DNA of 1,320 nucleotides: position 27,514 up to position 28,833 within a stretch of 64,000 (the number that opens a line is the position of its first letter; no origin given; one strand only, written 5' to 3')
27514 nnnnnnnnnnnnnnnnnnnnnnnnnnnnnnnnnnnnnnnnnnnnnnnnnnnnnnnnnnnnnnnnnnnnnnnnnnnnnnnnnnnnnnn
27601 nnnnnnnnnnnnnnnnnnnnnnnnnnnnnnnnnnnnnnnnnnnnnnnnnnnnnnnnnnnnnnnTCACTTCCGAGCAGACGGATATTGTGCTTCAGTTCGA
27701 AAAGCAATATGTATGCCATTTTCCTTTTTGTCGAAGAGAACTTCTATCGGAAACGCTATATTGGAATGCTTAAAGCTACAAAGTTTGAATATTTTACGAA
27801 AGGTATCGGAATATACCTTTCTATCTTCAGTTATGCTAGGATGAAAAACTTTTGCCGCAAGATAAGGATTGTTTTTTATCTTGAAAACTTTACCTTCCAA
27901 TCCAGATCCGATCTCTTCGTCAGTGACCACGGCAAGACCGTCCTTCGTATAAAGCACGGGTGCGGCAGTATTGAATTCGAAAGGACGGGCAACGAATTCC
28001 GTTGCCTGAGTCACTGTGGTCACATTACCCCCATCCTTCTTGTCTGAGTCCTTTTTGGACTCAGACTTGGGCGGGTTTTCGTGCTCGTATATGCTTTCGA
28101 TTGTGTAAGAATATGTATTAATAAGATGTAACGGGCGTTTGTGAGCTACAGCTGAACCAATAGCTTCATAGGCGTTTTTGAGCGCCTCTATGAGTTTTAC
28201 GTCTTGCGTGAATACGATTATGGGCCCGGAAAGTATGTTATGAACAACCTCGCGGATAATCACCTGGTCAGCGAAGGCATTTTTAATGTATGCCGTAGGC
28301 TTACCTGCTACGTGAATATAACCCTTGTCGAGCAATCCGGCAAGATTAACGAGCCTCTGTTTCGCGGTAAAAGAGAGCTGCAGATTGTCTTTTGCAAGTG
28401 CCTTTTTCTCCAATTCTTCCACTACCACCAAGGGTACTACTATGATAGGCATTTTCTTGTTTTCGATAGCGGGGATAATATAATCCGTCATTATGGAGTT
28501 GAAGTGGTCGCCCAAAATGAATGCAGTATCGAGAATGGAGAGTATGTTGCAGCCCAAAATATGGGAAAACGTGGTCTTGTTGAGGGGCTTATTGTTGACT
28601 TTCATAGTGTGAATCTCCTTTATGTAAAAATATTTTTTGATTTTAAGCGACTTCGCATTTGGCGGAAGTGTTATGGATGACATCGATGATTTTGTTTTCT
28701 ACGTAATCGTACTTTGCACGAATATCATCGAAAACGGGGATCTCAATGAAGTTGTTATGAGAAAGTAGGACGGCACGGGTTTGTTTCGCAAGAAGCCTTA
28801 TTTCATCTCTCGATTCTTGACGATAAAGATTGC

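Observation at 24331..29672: Convergent NYN / ARH and NTPase / PIN-kinase gene modules: candidate undescribed defence or toxin-like system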

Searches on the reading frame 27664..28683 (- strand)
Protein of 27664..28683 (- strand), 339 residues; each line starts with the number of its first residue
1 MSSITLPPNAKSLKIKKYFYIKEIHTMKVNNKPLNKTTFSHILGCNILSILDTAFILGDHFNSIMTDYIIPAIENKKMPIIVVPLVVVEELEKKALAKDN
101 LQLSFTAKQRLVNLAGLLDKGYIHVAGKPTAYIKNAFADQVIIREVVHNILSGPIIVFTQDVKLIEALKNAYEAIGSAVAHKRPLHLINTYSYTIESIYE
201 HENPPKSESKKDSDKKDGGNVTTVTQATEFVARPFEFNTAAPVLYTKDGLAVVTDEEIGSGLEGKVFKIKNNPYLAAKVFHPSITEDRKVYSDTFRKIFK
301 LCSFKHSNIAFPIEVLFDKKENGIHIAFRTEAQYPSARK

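Call 3: search_protein_families(library=pfam, proteins=[window:27664-28683:-], max_evalue=0.1)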
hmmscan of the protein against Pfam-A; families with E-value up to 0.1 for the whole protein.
window:27664-28683:- (339 aa): 1 family
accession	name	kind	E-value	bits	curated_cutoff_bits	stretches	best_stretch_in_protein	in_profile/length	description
PF13638.12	PIN_4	-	0.0034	18.1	21.9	1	50-112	2-59/132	PIN domain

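Call 4: search_protein_families(library=padloc, proteins=[window:27664-28683:-], max_evalue=0.1)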
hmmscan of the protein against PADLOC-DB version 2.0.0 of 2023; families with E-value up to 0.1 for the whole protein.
window:27664-28683:- (339 aa): 0 families

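Call 6: search_protein_families(library=ncbifam, proteins=[window:27664-28683:-], max_evalue=0.1)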
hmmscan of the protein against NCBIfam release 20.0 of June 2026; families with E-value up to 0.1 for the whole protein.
window:27664-28683:- (339 aa): 0 families

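Call 7: search_protein_families(library=phrogs, proteins=[window:27664-28683:-], max_evalue=0.01)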
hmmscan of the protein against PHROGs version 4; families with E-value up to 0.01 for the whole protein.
window:27664-28683:- (339 aa): 0 families

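Call 9: find_encoding_contigs(protein=window:27664-28683:-, flank=10000, max_places=8)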
Protein window:27664-28683:- (339 aa): 3 contigs read that carry it; 1 place shown.
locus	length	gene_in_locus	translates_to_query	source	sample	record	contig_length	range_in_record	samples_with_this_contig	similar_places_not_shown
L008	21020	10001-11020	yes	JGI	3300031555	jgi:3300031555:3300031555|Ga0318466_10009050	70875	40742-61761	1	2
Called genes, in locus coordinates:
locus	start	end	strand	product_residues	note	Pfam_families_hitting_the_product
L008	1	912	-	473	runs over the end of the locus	-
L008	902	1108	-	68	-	PF12844:HTH_19, PF07022:Phage_CI_repr (weak), PF13443:HTH_26, PF13560:HTH_31, PF01381:HTH_3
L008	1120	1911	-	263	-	PF03747:ADP_ribosyl_GH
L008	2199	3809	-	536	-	PF00963:Cohesin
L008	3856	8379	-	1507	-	PF00082:Peptidase_S8, PF00404:Dockerin_1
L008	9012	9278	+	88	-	-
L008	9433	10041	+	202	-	PF13521:AAA_28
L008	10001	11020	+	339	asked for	-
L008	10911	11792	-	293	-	PF03747:ADP_ribosyl_GH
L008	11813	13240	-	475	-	PF01936:NYN (weak)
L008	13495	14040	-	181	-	-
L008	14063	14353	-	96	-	-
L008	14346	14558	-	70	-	-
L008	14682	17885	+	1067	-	-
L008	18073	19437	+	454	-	PF01743:PolyA_pol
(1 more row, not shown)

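Call 10: find_homologous_proteins(query=window:27664-28683:-, max_evalue=0.001)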
Query window:27664-28683:- (339 aa): 3 proteins with E <= 0.001 among 2030 candidates.
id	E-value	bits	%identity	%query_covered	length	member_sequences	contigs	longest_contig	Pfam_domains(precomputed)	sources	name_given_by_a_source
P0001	2.9e-202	689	100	92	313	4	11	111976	-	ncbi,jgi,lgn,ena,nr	ncbi:MAG: hypothetical protein E7608_01745 [Ruminococcaceae bacterium]|nr:hypothetical protein [Osci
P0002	9.9e-162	556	80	89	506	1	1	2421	PF00069.32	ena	-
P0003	8.0e-137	474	75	89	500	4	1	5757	PF00069.32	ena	-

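Call 13: find_encoding_contigs(protein=P0003, flank=10000)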
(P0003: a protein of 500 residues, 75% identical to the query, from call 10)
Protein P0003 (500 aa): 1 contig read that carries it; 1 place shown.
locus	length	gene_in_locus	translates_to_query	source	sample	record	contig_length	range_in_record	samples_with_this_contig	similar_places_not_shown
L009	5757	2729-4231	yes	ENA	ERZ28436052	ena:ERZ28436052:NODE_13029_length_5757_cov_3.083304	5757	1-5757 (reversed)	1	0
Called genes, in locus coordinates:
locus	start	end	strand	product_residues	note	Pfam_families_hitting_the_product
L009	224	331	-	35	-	-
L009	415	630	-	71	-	-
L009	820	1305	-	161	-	PF13614:AAA_31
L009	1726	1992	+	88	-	-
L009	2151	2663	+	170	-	PF13521:AAA_28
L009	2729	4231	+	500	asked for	PF00069:Pkinase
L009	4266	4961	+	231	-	-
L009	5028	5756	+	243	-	?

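Call 14: find_encoding_contigs(protein=P0002, flank=10000)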
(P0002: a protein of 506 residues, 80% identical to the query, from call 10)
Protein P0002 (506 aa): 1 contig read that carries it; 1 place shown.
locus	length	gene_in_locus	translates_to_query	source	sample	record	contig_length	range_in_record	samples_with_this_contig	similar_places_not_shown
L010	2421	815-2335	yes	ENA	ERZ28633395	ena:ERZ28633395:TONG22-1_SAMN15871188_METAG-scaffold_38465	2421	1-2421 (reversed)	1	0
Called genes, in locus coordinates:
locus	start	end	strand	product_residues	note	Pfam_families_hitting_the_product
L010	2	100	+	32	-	?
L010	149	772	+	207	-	-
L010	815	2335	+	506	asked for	PF00069:Pkinase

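Call 23: search_protein_families(library=pfam, proteins=[L009:4266-4961:+, L009:5028-5756:+, P0003, L009:1726-1992:+, L009:2151-2663:+, L010:149-772:+, L009:820-1344:-, L009:415-630:-], max_evalue=0.05)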
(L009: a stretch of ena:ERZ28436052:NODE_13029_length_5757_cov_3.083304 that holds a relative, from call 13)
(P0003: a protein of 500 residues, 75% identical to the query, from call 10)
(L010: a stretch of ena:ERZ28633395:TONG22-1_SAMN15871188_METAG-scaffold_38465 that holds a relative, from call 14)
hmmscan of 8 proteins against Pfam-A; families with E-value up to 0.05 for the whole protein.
L009:4266-4961:+ (231 aa): 2 families
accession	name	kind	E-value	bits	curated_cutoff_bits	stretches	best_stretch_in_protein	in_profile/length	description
PF00092.34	VWA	-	2.9e-05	24.8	23.8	1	27-180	2-153/174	von Willebrand factor type A domain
PF13519.12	VWA_2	-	0.0032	18.5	27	1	28-138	2-105/107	von Willebrand factor type A domain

L009:5028-5756:+ (243 aa): 1 family
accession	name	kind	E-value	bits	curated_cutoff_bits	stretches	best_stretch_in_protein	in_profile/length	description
PF13672.11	PP2C_2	-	2.9e-26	92.8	24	1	20-209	10-195/209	Protein phosphatase 2C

P0003 (500 aa): 2 families
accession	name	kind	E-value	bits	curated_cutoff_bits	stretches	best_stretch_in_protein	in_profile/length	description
PF00069.31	Pkinase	-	8.7e-11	42.1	31.7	1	225-423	3-198/263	Protein kinase domain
PF07714.23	PK_Tyr_Ser-Thr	-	3.3e-05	23.8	23.1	1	225-369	3-143/258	Protein tyrosine and serine/threonine kinase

L009:1726-1992:+ (88 aa): 0 families

L009:2151-2663:+ (170 aa): 1 family
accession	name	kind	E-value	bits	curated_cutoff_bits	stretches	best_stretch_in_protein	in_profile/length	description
PF13521.12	AAA_28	-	5e-09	37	27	1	8-140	3-129/164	AAA domain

L010:149-772:+ (207 aa): 1 family
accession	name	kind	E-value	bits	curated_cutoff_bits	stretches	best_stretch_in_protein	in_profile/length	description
PF13521.12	AAA_28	-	1.3e-10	42.2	27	1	8-140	3-129/164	AAA domain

L009:820-1344:- (174 aa): 4 families
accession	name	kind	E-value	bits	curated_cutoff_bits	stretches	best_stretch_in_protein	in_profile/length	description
PF13614.12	AAA_31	-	2.5e-32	112.7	27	1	2-117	23-138/177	AAA domain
PF01656.29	CbiA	-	3.1e-06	27.6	25.4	1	2-73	20-54/125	CobQ/CobB/MinD/ParA nucleotide binding domain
PF06564.18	CBP_BcsQ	-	0.00015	21.8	21.3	1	4-118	25-137/234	Cellulose biosynthesis protein BcsQ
PF09140.17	MipZ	-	0.0052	16.6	20.7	0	77-115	78-118/262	ATPase MipZ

L009:415-630:- (71 aa): 3 families
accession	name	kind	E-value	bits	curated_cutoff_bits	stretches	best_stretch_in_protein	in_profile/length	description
PF12441.14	CopG_antitoxin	-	0.003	18.7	28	1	29-67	40-78/79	CopG antitoxin of type II toxin-antitoxin system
PF21983.2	NikA-like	-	0.0032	18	27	1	29-61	2-34/72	Mobilization protein NikA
PF07878.17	RHH_5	-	0.01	16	26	1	34-67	4-37/43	CopG-like RHH_1 or ribbon-helix-helix domain, RHH_5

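Call 24: search_protein_families(library=padloc, proteins=[L009:4266-4961:+, L009:5028-5756:+, P0003, P0002, L009:1726-1992:+, L009:2151-2663:+, L010:149-772:+], max_evalue=1)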
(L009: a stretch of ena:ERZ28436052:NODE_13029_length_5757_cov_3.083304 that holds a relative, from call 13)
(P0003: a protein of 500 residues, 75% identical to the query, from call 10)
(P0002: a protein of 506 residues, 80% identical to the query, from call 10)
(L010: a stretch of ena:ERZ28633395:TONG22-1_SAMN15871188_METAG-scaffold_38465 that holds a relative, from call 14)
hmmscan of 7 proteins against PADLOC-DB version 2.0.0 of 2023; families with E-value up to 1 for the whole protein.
L009:4266-4961:+ (231 aa): 0 families

L009:5028-5756:+ (243 aa): 3 families
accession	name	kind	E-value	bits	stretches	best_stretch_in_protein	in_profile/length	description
PDLC04518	PDC-M21C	-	4.9e-05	20.7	1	10-95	6-86/243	-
PDLC02222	PP2C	-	0.0041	14.5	1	8-63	5-58/242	-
PDLC02333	AbiTi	-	0.02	13.2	1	195-237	53-95/114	AbiTi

P0003 (500 aa): 20 families
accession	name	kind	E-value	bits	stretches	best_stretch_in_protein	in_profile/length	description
PDLC04138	mad6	-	9e-09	32.7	1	226-371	56-196/659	mads_6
PDLC04053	PD-T4-6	-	2.1e-08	32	1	227-430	15-219/311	-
PDLC03921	MkoA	-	5.7e-08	28.9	1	329-416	588-674/1607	-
PDLC04042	PD-T4-6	-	1e-06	26.7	1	226-371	14-152/292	-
PDLC04047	PD-T4-6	-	2.5e-06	24.8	1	227-426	16-216/327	-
PDLC04060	PD-T4-6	-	8e-06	23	1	227-380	14-160/486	-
PDLC03920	MkoA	-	1.9e-05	21.2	1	260-418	53-224/1112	-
PDLC04059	PD-T4-6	-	2.6e-05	21.5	1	320-371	102-154/433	-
PDLC04054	PD-T4-6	-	4.7e-05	21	1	328-423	111-214/347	-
PDLC04058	PD-T4-6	-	5.3e-05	20.4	1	227-371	17-159/460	-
PDLC04056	PD-T4-6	-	0.00042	17.6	1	328-371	107-149/415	-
PDLC04049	PD-T4-6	-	0.00052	16.9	1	328-371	114-159/442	-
PDLC04064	PD-T4-6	-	0.0027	14.7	1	258-400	60-195/369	-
PDLC04043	PD-T4-6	-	0.003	14.7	1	342-426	129-221/452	-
PDLC04045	PD-T4-6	-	0.0047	13.9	1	331-372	142-184/350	-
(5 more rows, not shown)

P0002 (506 aa): 18 families
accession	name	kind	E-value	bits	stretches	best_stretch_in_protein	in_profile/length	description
PDLC04053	PD-T4-6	-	7.3e-10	36.8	1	233-433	15-216/311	-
PDLC04042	PD-T4-6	-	8.9e-08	30.1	1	232-377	14-152/292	-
PDLC03921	MkoA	-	9e-07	24.9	1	335-396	588-650/1607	-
PDLC04138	mad6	-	1.5e-06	25.4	1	232-377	56-196/659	mads_6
PDLC04047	PD-T4-6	-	2.1e-06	25.1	1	233-393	16-173/327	-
PDLC04054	PD-T4-6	-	3.8e-06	24.6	1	241-430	24-215/347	-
PDLC04060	PD-T4-6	-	1.2e-05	22.4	1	233-386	14-160/486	-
PDLC03920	MkoA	-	1.8e-05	21.2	1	242-421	22-221/1112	-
PDLC04059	PD-T4-6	-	2.1e-05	21.8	1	326-377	102-154/433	-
PDLC04049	PD-T4-6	-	2.5e-05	21.3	1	233-377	17-159/442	-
PDLC04058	PD-T4-6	-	0.00052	17.2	1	233-377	17-159/460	-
PDLC04043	PD-T4-6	-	0.00086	16.5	1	252-432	43-221/452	-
PDLC04039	PD-T4-6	-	0.0071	13.4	1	335-385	115-162/458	-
PDLC04048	PD-T4-6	-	0.0081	13.6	1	246-378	33-155/354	-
PDLC04056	PD-T4-6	-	0.01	13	1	336-377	109-149/415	-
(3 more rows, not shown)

L009:1726-1992:+ (88 aa): 0 families

L009:2151-2663:+ (170 aa): 0 families

L010:149-772:+ (207 aa): 0 families

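Call 29: search_protein_representatives(protein=window:27712-28605:-)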
Query: 298 residues. Proteins with E-value up to 0.001 (for the whole library): 18; up to 1e-10: 9; up to 1e-30: 1. The best 18 are listed.
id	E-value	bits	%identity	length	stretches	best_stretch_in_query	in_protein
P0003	1.9e-136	470.3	77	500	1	2-298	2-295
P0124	1.6e-30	122.9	40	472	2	5-182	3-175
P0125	1.1e-28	116.8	45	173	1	3-176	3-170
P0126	5.2e-18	81.8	31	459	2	204-294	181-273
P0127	2.2e-16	76.4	40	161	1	8-172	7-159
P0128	7.6e-16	74.7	29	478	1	21-297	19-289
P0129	8.8e-13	64.6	34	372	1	111-294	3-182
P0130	3.9e-12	62.5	35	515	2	11-174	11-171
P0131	5.9e-12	61.9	29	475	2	213-293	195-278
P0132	1.7e-06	44.0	28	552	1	12-291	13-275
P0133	1.4e-05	41.0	28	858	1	43-294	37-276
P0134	2.3e-05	40.3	28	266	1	24-267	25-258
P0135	3.8e-05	39.6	27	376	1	25-294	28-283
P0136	6.3e-05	38.9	27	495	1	20-293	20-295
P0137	3.5e-04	36.4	29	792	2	8-154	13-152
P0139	7.7e-04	35.3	27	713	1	20-292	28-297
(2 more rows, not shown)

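Call 34: search_protein_families(library=padloc, alignment_id=A1, max_evalue=0.001)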
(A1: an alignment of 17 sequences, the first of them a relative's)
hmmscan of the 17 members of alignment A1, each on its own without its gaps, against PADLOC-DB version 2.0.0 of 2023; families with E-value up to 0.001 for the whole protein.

A. member 1, P0003 (500 aa): 12 families
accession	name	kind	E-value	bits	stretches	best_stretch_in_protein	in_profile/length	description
PDLC04138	mad6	-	9e-09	32.7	1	226-371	56-196/659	mads_6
PDLC04053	PD-T4-6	-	2.1e-08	32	1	227-430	15-219/311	-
PDLC03921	MkoA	-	5.7e-08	28.9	1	329-416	588-674/1607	-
PDLC04042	PD-T4-6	-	1e-06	26.7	1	226-371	14-152/292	-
PDLC04047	PD-T4-6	-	2.5e-06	24.8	1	227-426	16-216/327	-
PDLC04060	PD-T4-6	-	8e-06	23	1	227-380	14-160/486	-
PDLC03920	MkoA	-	1.9e-05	21.2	1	260-418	53-224/1112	-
PDLC04059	PD-T4-6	-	2.6e-05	21.5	1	320-371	102-154/433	-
PDLC04054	PD-T4-6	-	4.7e-05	21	1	328-423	111-214/347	-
PDLC04058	PD-T4-6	-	5.3e-05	20.4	1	227-371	17-159/460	-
PDLC04056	PD-T4-6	-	0.00042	17.6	1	328-371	107-149/415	-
PDLC04049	PD-T4-6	-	0.00052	16.9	1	328-371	114-159/442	-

B. families by the number of members that match (of 17 scanned): 27 families (the first 25 are shown)
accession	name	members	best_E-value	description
PDLC04047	PD-T4-6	12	1.7e-12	-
PDLC04138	mad6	12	3.2e-11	mads_6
PDLC04042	PD-T4-6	12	1.4e-10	-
PDLC04053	PD-T4-6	12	7.3e-10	-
PDLC04054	PD-T4-6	11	3.7e-08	-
PDLC04060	PD-T4-6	10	5.4e-10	-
PDLC03921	MkoA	9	5.7e-08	-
PDLC04056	PD-T4-6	7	3.7e-06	-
PDLC04048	PD-T4-6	6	2e-06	-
PDLC04049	PD-T4-6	6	5.8e-06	-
PDLC04057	PD-T4-6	5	1.6e-09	-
PDLC03920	MkoA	5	1.7e-07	-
PDLC04059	PD-T4-6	5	5.8e-07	-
PDLC04058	PD-T4-6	5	2.4e-05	-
PDLC04043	PD-T4-6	4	1.5e-06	-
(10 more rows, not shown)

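Call 35: search_protein_families(library=pfam, alignment_id=A1, max_evalue=0.01)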
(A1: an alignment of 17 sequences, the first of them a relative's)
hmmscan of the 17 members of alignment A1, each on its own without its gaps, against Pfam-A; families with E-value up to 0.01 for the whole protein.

A. member 1, P0003 (500 aa): 2 families
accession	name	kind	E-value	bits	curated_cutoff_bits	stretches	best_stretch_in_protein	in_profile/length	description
PF00069.31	Pkinase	-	8.7e-11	42.1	31.7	1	225-423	3-198/263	Protein kinase domain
PF07714.23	PK_Tyr_Ser-Thr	-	3.3e-05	23.8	23.1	1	225-369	3-143/258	Protein tyrosine and serine/threonine kinase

B. families by the number of members that match (of 17 scanned): 6 families
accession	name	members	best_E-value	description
PF00069.31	Pkinase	12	9.4e-13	Protein kinase domain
PF07714.23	PK_Tyr_Ser-Thr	9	1.6e-08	Protein tyrosine and serine/threonine kinase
PF13638.12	PIN_4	7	1.8e-05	PIN domain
PF13451.12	zf_Tbcl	3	4.3e-07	Probable treble clef domain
PF18912.6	DZR_2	2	0.0013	Double zinc ribbon domain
PF18477.7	PIN_9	1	0.00054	PIN like domain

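Call 45: find_related_loci(query=A4, collection=metagenome_contigs, flank=7000)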
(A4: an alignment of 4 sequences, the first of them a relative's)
Query A4 (500 aa) in metagenome_contigs; peptide patterns used: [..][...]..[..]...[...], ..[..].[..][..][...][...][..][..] (x = any residue, [..] = any of these).
83 stretches matched a pattern, but none encodes a relative of the query by tblastn (E <= 1e-3).

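Call 46: find_related_loci(query=P0003, collection=metagenome_contigs, flank=8000)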
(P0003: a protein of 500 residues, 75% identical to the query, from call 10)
Query P0003 (500 aa) in metagenome_contigs; peptide patterns used: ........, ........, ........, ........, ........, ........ (x = any residue, [..] = any of these).
239 stretches matched a pattern, but none encodes a relative of the query by tblastn (E <= 1e-3).

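Call 47: find_encoding_contigs(protein=P0124, flank=7000, max_places=3)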
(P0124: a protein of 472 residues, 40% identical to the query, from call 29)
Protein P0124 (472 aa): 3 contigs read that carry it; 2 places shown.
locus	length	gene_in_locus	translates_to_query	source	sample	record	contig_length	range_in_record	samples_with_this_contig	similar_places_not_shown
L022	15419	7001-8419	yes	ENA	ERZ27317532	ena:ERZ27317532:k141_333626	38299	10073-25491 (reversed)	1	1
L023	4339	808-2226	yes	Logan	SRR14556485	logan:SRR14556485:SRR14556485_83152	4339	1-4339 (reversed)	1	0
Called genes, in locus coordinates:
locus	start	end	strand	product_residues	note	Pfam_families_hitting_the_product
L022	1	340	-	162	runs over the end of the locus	PF03167:UDG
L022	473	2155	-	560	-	PF00239:Resolvase, PF07508:Recombinase, PF13408:Zn_ribbon_recom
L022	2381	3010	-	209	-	-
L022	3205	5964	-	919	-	-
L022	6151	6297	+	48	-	-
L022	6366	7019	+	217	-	PF13521:AAA_28 (weak)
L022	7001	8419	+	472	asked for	-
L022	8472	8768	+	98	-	-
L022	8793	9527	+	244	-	PF00092:VWA (weak), PF13519:VWA_2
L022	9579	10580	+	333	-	PF13672:PP2C_2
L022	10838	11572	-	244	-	PF00149:Metallophos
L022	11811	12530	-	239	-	PF08238:Sel1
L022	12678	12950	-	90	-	-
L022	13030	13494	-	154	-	-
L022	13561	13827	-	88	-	-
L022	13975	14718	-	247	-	-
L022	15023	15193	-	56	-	-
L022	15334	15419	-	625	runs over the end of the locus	-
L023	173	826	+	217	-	PF13521:AAA_28 (weak)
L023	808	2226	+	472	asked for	-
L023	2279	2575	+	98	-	-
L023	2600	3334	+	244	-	PF00092:VWA (weak), PF13519:VWA_2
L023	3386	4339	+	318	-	?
